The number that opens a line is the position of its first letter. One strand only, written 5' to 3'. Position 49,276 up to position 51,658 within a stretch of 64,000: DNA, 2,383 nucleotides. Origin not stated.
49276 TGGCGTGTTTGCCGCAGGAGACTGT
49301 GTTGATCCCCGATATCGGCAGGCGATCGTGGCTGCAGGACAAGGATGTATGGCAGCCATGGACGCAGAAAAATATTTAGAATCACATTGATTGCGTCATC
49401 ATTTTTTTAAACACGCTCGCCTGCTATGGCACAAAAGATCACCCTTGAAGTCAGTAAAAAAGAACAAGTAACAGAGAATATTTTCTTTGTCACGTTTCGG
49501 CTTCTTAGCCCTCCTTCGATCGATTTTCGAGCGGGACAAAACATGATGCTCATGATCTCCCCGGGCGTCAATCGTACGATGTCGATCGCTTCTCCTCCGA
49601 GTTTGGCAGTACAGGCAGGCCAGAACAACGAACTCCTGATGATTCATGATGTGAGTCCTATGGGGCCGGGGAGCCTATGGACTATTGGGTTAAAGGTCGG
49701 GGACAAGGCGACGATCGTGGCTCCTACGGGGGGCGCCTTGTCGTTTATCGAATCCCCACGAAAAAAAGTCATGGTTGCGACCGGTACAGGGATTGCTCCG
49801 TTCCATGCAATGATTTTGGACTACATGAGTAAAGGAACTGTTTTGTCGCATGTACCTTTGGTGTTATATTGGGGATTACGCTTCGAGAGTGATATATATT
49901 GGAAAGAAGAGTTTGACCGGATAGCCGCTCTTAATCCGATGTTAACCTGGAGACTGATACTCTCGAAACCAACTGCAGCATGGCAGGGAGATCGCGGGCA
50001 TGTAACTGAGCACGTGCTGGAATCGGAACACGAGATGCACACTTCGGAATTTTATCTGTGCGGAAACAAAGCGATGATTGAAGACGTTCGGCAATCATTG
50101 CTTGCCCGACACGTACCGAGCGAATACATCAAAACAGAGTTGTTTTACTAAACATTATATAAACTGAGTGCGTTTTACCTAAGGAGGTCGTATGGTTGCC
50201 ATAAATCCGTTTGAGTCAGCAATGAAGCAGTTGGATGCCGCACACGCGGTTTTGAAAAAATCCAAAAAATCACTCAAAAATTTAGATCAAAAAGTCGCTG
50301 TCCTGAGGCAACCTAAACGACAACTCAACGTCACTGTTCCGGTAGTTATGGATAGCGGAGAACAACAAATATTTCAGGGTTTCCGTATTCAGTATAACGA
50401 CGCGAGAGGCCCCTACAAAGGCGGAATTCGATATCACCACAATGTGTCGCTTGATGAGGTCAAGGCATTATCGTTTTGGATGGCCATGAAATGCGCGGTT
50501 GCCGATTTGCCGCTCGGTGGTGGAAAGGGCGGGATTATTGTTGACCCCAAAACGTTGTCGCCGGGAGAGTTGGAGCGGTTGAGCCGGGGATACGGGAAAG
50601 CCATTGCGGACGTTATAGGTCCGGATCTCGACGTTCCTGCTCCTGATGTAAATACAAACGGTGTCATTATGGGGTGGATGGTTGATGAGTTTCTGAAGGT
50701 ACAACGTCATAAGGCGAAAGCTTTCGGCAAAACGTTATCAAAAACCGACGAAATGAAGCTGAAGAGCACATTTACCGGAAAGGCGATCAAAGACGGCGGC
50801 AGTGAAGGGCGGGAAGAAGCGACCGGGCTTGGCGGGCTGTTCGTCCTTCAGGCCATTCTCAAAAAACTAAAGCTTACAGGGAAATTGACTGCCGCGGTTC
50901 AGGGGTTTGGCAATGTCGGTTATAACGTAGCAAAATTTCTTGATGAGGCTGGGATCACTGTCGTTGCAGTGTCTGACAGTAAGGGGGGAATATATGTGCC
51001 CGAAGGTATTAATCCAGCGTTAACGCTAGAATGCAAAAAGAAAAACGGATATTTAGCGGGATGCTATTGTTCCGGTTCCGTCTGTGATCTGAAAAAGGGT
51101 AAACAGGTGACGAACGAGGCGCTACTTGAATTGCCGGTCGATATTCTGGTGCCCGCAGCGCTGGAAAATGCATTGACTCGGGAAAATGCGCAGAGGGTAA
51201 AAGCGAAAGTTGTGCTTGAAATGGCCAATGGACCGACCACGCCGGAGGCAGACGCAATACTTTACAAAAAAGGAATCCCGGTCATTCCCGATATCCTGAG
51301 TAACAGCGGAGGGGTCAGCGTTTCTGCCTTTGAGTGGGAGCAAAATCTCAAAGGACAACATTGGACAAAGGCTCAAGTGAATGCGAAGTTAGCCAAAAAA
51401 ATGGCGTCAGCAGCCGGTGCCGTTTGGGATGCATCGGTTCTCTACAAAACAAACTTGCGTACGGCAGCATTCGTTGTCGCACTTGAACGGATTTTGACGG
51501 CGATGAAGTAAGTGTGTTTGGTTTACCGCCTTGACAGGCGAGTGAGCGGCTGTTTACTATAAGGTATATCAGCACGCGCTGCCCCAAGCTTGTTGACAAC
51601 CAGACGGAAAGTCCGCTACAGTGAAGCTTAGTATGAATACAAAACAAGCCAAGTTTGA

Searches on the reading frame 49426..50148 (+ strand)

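Call 8: search_protein_families(library=pfam, max_evalue=0.01, proteins=[window:49426-50148:+])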
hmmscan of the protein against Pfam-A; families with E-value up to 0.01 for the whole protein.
window:49426-50148:+ (241 aa): 2 families
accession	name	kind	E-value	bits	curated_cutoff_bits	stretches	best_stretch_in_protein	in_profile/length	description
PF00175.26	NAD_binding_1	-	3.6e-21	76.3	22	1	116-222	1-108/109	Oxidoreductase NAD-binding domain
PF08030.17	NAD_binding_6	-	8.3e-05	23.1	22.2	0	115-161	5-53/156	Ferric reductase NAD binding domain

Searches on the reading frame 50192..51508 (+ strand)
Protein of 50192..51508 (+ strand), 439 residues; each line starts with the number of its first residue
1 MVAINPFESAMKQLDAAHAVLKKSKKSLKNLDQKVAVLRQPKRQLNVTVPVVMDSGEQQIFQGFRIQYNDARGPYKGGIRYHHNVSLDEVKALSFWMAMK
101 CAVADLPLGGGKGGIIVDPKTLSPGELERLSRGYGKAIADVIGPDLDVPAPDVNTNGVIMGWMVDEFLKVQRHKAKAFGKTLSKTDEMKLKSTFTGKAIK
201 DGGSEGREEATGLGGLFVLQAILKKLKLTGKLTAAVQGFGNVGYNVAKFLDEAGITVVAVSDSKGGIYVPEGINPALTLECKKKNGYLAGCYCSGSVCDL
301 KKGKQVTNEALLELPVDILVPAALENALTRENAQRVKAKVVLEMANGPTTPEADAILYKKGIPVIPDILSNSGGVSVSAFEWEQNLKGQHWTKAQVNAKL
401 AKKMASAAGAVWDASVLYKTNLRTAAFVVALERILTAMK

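Call 8: search_protein_families(library=pfam, max_evalue=0.01, proteins=[window:50192-51508:+])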
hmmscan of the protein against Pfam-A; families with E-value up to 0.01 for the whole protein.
window:50192-51508:+ (439 aa): 2 families
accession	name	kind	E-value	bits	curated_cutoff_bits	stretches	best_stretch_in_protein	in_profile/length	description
PF00208.27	ELFV_dehydrog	-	3e-72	243.7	23.4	1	202-439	1-238/241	Glutamate/Leucine/Phenylalanine/Valine dehydrogenase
PF02812.23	ELFV_dehydrog_N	-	8.9e-54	181.1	25.3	1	41-167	1-127/129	Glu/Leu/Phe/Val dehydrogenase, dimerisation domain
